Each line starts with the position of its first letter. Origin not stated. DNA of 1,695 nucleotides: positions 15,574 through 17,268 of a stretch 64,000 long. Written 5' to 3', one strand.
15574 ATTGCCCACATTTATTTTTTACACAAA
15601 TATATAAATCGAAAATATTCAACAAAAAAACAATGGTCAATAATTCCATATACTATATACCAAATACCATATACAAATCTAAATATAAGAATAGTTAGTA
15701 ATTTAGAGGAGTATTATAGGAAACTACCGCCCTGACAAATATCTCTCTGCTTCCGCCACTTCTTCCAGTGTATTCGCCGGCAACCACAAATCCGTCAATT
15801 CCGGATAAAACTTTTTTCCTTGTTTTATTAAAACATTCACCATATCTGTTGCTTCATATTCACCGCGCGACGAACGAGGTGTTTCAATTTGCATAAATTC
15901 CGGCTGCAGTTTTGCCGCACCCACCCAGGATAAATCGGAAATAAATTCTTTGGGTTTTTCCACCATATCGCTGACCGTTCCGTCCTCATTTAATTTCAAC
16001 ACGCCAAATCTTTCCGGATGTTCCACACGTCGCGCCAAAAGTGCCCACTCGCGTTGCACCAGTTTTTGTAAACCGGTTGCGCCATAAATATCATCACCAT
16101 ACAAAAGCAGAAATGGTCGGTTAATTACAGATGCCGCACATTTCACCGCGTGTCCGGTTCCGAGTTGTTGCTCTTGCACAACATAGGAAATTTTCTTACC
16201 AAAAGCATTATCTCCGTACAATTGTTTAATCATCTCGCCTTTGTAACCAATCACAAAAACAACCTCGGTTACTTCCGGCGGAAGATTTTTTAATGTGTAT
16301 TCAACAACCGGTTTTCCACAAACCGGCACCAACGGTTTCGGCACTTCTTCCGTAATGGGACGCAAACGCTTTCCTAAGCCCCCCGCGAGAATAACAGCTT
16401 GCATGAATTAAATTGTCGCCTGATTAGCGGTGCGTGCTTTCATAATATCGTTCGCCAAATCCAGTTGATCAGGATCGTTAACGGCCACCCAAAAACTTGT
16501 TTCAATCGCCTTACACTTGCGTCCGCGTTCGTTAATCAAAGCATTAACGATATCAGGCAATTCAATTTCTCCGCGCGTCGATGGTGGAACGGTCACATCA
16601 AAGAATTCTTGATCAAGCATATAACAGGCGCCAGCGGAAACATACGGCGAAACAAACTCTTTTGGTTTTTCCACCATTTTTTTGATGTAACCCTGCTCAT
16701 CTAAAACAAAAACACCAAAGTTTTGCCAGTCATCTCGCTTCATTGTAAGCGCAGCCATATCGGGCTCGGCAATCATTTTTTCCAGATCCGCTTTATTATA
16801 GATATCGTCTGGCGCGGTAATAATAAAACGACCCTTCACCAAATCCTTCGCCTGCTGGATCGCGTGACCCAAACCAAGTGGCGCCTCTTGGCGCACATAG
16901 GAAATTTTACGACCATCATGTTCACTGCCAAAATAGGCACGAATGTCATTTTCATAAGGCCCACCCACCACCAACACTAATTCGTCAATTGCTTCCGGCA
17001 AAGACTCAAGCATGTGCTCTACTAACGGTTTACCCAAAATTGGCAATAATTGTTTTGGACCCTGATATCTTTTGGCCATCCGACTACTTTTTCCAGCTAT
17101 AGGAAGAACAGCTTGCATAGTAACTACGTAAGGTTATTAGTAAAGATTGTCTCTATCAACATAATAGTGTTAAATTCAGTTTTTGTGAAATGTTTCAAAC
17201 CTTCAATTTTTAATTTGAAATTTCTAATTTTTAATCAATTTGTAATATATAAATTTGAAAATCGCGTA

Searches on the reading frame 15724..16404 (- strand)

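Call 51: search_protein_families(library=pfam, proteins=[window:15724-16404:-], max_evalue=1e-8)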
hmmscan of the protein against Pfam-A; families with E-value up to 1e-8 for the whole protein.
window:15724-16404:- (226 aa): 2 families
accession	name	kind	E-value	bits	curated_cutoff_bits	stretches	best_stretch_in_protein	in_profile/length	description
PF00483.29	NTP_transferase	-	1.7e-31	110.1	21.2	1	3-205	2-223/245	Nucleotidyl transferase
PF12804.13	NTP_transf_3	-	4.1e-10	40.5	27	1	3-107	1-98/160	MobA-like NTP transferase domain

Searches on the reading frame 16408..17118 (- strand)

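Call 51: search_protein_families(library=pfam, proteins=[window:16408-17118:-], max_evalue=1e-8)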
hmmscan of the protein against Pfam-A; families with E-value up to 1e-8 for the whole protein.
window:16408-17118:- (236 aa): 2 families
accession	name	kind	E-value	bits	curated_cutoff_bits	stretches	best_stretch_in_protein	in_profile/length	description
PF00483.29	NTP_transferase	-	3.1e-21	76.5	21.2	1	20-216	20-232/245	Nucleotidyl transferase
PF12804.13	NTP_transf_3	-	1.6e-10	41.8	27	1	7-118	5-110/160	MobA-like NTP transferase domain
